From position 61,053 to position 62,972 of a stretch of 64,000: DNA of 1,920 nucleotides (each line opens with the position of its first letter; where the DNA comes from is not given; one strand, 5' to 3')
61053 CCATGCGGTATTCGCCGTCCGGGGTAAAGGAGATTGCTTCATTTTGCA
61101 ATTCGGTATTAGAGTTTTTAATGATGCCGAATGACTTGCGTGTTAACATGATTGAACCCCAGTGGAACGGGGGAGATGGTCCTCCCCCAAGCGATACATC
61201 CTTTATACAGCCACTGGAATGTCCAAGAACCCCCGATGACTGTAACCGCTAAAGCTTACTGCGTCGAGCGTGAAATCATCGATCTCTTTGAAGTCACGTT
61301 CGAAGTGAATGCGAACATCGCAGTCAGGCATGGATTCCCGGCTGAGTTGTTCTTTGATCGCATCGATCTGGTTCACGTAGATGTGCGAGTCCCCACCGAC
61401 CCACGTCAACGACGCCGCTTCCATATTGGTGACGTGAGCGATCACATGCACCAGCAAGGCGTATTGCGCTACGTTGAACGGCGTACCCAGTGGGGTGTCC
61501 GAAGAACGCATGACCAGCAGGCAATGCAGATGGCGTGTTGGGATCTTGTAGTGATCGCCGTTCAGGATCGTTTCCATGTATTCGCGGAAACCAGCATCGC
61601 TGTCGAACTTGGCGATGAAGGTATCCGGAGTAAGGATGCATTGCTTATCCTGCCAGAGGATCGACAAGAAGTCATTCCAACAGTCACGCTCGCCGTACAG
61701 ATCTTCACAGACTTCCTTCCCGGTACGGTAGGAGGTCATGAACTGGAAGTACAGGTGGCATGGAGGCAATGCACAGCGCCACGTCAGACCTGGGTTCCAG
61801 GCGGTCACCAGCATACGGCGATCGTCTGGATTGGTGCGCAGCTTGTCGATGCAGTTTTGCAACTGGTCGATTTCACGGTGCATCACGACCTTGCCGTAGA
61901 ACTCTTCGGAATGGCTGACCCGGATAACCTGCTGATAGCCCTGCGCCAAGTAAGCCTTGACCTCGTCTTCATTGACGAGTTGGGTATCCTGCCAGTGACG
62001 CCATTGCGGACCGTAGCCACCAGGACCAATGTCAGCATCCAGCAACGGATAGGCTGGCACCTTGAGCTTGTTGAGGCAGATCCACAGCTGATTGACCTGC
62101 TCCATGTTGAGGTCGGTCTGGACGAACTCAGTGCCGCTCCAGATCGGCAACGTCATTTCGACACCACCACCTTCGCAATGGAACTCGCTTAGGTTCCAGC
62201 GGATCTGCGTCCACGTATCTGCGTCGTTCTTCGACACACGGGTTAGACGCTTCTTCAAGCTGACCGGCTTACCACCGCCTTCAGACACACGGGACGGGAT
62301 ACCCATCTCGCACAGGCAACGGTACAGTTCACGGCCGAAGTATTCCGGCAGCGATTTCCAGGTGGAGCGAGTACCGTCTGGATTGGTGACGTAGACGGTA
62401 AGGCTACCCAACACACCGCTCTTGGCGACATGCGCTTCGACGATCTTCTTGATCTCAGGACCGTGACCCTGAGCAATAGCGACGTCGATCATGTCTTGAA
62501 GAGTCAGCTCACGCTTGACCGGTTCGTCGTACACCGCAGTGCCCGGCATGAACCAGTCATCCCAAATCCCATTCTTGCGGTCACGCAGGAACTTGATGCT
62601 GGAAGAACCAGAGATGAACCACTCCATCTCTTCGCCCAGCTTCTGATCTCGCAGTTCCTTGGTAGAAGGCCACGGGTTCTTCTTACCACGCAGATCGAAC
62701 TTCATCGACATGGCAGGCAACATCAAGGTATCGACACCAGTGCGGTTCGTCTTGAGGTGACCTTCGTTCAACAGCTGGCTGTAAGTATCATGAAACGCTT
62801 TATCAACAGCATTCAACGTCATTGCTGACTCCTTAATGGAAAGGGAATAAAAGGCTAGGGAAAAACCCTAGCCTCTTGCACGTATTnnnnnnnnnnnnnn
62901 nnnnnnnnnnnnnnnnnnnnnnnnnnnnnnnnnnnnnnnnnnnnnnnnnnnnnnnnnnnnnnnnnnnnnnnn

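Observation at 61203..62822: Thymidylate-synthase homolog doubled in size by two insertions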

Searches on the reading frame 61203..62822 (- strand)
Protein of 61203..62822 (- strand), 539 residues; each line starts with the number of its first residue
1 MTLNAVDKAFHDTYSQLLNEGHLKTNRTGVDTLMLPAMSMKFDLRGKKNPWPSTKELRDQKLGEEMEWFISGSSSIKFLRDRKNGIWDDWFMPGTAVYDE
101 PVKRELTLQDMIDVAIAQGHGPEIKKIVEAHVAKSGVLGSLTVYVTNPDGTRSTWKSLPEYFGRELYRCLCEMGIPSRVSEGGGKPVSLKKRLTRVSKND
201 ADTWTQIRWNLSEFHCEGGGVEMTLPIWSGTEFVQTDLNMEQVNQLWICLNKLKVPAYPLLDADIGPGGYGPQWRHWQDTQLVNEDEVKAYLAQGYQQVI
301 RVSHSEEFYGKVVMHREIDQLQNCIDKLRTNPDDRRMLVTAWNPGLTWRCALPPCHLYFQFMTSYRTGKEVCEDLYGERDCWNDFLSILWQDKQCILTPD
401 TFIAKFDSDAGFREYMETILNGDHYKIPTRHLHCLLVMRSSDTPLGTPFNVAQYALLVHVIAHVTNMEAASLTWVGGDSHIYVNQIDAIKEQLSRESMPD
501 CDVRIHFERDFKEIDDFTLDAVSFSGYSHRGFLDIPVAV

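Call 3: search_protein_families(library=pfam, proteins=[window:61203-62822:-], max_evalue=1)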
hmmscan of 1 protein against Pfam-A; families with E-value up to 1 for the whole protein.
window:61203-62822:- (539 aa): 1 family
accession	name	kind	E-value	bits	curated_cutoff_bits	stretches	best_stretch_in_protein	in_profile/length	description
PF00303.24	Thymidylat_synt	-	2.2e-67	227.4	24.3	2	9-363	2-154/266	Thymidylate synthase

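Call 4: search_protein_families(library=phrogs, proteins=[window:61203-62822:-], max_evalue=0.01)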
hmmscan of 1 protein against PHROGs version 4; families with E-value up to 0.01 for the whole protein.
window:61203-62822:- (539 aa): 4 families
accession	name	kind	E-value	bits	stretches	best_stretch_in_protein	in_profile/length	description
phrog_160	-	DNA, RNA and nucleotide metabolism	1.5e-76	258.5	2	263-539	130-308/335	thymidylate synthase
phrog_5682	-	DNA, RNA and nucleotide metabolism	1.7e-37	129.8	2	429-539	98-209/209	thymidylate synthase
phrog_5131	-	DNA, RNA and nucleotide metabolism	4.1e-12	47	2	268-347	101-142/357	thymidylate synthase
phrog_3676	-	DNA, RNA and nucleotide metabolism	6.6e-06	26.5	0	426-492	170-237/351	thymidylate synthase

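Call 5: search_solved_structures(query=window:61203-62822:-, max_evalue=0.01, show_alignments=2)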
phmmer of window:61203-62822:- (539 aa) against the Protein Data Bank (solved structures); distinct sequences matched with E-value up to 0.01: 120 (the best 60 are shown).
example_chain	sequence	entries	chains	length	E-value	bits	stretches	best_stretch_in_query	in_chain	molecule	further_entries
7ta9_A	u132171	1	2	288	3.4e-45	157.7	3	430-539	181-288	Thymidylate synthase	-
3uwl_A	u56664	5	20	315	3.9e-44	154.3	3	431-539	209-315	Thymidylate synthase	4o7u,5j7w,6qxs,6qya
1ci7_A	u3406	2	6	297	2.9e-39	138.2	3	431-527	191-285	PROTEIN (THYMIDYLATE SYNTHASE) | THYMIDYLATE SYNTHASE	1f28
1lca_A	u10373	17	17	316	5.9e-39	137.1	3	434-539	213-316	THYMIDYLATE SYNTHASE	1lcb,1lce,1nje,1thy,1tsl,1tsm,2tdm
1vzb_A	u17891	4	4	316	7.1e-39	136.9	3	434-539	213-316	THYMIDYLATE SYNTHASE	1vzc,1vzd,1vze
1vza_A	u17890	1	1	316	8.3e-39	136.7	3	434-539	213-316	THYMIDYLATE SYNTHASE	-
4eil_A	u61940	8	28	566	9.8e-39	136.4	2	430-538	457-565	Bifunctional dihydrofolate reductase-thymidylate synthase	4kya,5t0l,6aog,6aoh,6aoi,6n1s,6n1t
2ftn_A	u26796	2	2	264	1.1e-38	136.3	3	431-539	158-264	Thymidylate synthase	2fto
6k7q_A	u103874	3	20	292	1.1e-38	136.3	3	430-530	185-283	Thymidylate synthase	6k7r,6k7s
1qqq_A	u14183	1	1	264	1.2e-38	136.2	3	431-539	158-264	THYMIDYLATE SYNTHASE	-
1tsy_A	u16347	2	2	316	1.3e-38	136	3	434-539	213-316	THYMIDYLATE SYNTHASE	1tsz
1tda_A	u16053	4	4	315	1.4e-38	135.9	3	433-537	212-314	THYMIDYLATE SYNTHASE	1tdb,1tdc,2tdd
1an5_A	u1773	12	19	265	1.4e-38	135.9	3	431-539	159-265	THYMIDYLATE SYNTHASE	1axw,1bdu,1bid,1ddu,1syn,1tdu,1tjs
4eck_A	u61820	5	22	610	1.4e-38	135.9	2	430-538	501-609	Bifunctional dihydrofolate reductase-thymidylate synthase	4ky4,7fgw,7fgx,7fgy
1aob_A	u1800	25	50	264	1.5e-38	135.8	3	431-539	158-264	THYMIDYLATE SYNTHASE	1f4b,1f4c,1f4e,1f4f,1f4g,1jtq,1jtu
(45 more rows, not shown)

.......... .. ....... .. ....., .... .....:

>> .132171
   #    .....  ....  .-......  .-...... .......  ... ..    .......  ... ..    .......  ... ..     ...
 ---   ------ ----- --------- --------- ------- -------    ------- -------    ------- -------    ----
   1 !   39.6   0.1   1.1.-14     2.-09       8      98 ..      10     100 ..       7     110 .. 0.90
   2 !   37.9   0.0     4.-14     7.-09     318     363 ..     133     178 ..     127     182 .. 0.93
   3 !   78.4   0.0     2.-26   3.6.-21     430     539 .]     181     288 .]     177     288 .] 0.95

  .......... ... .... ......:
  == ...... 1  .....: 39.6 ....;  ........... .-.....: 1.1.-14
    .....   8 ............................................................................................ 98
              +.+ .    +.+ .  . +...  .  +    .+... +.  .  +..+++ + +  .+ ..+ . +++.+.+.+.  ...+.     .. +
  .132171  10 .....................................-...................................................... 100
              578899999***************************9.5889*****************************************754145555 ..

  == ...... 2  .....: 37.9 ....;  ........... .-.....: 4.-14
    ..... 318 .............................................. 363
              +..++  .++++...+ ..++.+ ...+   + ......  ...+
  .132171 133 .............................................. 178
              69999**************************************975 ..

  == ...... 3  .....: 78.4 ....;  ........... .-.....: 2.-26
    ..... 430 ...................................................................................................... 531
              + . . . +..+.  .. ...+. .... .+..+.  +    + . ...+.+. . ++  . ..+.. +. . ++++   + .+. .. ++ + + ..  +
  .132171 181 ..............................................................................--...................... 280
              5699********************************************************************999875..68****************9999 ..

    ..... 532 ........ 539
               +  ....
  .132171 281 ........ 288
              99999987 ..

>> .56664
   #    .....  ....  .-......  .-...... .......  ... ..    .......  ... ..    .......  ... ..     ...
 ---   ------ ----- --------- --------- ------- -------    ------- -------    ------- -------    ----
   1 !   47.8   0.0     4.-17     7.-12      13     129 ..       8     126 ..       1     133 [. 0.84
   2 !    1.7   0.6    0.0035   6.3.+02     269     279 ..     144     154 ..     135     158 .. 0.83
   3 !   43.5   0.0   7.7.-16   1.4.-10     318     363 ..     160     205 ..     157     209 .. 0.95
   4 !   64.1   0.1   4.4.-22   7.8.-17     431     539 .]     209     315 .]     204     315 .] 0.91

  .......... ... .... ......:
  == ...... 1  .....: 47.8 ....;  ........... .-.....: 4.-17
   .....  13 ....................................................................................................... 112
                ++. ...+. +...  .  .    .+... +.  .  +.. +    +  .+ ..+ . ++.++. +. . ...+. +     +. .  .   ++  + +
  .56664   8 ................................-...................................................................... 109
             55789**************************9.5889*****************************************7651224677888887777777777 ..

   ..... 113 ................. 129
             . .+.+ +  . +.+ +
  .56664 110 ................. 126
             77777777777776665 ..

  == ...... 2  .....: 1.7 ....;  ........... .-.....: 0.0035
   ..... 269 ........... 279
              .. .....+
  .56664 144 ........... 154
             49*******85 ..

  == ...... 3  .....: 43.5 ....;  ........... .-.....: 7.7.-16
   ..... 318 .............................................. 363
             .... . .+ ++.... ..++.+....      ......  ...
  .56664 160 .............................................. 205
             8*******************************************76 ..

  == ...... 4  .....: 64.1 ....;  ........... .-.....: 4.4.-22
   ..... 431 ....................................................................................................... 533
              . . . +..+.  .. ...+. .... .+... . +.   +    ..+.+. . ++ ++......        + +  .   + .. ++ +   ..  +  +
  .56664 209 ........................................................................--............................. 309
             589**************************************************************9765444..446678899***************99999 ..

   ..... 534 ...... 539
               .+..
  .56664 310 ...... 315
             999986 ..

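Call 6: search_dna_similar(query=window:61203-62822:-, collection=phages, mode=protein, max_rows=40)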
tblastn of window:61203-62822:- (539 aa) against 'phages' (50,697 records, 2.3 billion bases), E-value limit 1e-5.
Records with a match: 2750; places in all: 2754; records where one place covers at least 80% of the query: 5.
Best place of each record, by identity: <60% 2750.
By first word of the organism name: Escherichia 733; Klebsiella 302; Bacillus 266; Salmonella 130; Pseudomonas 109; Shigella 104; Erwinia 103; Acinetobacter 99; Aeromonas 97; Vibrio 91; and 64 more.
By host as written in the record: - 306; Escherichia coli 305; Klebsiella pneumoniae 104; Erwinia amylovora 52; Microbacterium foliorum NRRL B-24224 48; Escherichia coli O157:H7 34; Pseudomonas aeruginosa 32; Acinetobacter baumannii 31; and 682 more.
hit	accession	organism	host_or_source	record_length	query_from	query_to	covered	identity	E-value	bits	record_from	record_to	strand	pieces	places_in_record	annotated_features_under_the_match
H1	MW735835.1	Pseudomonas phage pPa_SNUABM_DT01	Pseudomonas aeruginosa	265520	3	539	73%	43.1%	2e-68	324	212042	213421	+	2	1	putative thymidylate synthase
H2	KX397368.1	Erwinia phage vB_EamM_Huxley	Erwinia amylovora ATCC 29780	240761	4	539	68%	36.1%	4e-36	218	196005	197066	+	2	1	putative thymidylate synthase | hypothetical protein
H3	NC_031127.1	Erwinia phage vB_EamM_Huxley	Erwinia amylovora ATCC 29780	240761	4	539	68%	36.1%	4e-36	218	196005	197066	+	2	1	thymidylate synthase | hypothetical protein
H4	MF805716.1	Pseudomonas phage SL2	Pseudomonas aeruginosa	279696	21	539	84%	29.1%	6e-21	167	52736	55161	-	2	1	hypothetical protein (x2) | putative GIY-YIG family homing endonuclease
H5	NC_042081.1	Pseudomonas phage SL2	Pseudomonas aeruginosa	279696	21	539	84%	29.1%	6e-21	167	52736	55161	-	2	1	thymidylate synthase | GIY-YIG nuclease family protein | hypothetical protein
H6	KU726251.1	Enterobacteria phage SEGD1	Salmonella enterica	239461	8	539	67%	36.4%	9e-38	222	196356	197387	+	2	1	thymidylate synthase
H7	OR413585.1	Salmonella phage SPLA5c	Salmonella enterica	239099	8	539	67%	35.7%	7e-36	214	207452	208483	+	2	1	thymidylate synthase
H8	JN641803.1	Salmonella phage SPN3US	-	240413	8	539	67%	35.7%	4e-38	218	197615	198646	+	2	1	thymidylate synthase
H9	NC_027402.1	Salmonella phage SPN3US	-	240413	8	539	67%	35.7%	4e-38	218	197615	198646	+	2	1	thymidylate synthase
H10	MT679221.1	Proteus phage 7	Proteus mirabilis 3b10_21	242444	8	539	67%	35.7%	4e-38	218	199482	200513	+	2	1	thymidylate synthase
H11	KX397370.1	Erwinia phage Machina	Erwinia amylovora ATCC 29780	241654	4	539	68%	35.3%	8e-38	222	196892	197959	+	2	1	putative thymidylate synthase | hypothetical protein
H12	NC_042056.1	Erwinia phage Machina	Erwinia amylovora ATCC 29780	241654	4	539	68%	35.3%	8e-38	222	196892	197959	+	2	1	thymidylate synthase | hypothetical protein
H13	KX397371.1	Erwinia phage vB_EamM_Parshik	Erwinia amylovora ATCC 29780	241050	4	539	68%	35.3%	9e-38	220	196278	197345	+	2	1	putative thymidylate synthase | hypothetical protein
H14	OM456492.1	Salmonella phage SaP7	Salmonella sp.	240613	8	539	67%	35.4%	2e-37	217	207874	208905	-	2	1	thymidylate synthase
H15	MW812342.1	Erwinia phage pEa_SNUABM_10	Erwinia amylovora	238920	8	539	67%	35.4%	2e-34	212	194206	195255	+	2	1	hypothetical protein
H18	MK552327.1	Pseudomonas phage Psa21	Pseudomonas syringae actinidae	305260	17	539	73%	32.4%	2e-30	195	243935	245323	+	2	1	thymidylate synthase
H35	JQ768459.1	Pseudomonas phage Lu11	Pseudomonas putida var. Manila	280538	4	538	99%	23.2%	6e-25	115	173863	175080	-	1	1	promoter | thymidylate synthase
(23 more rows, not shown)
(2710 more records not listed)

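Call 8: get_annotated_region(hit=H1, flank=5000)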
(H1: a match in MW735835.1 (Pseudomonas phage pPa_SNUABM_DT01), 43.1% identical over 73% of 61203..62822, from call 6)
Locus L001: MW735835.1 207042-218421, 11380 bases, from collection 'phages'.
description: Pseudomonas phage pPa_SNUABM_DT01, complete genome.
organism: Pseudomonas phage pPa_SNUABM_DT01 (NCBI taxid 2820398)
taxonomy: Viruses; Duplodnaviria; Heunggongvirae; Uroviricota; Caudoviricetes
host: Pseudomonas aeruginosa; source: sewage water; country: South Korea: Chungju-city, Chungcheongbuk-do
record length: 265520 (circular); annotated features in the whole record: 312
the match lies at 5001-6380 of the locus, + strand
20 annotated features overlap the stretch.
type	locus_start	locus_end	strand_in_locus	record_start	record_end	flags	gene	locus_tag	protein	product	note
CDS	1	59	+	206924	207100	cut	-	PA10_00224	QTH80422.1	hypothetical protein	-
CDS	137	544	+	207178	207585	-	-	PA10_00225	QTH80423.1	hypothetical protein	-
CDS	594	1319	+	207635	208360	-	-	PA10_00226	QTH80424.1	hypothetical protein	-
CDS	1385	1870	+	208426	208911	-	-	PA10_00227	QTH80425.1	hypothetical protein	-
CDS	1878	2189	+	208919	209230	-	-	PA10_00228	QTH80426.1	hypothetical protein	-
CDS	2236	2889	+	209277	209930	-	-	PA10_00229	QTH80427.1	hypothetical protein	-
CDS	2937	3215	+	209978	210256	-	-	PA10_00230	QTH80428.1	hypothetical protein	-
CDS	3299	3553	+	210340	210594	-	-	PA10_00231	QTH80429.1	hypothetical protein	-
CDS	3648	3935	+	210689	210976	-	-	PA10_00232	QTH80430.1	hypothetical protein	-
CDS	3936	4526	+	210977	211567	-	-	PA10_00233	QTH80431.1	hypothetical protein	-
CDS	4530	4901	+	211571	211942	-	-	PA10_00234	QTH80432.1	hypothetical protein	-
CDS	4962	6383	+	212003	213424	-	-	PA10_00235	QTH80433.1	putative thymidylate synthase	TYSY_BPT4 Thymidylate synthase OS=Enterobacteria phage T4 OX=10665 GN=TD PE=1 SV=1 (P00471); ...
CDS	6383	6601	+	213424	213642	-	-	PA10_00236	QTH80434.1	hypothetical protein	DUF1653 domain (PF07866.12) containing protein; Pfam-A_v33.1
CDS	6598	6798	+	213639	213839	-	-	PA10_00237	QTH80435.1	hypothetical protein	-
CDS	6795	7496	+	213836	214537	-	-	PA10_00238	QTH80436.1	hypothetical protein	-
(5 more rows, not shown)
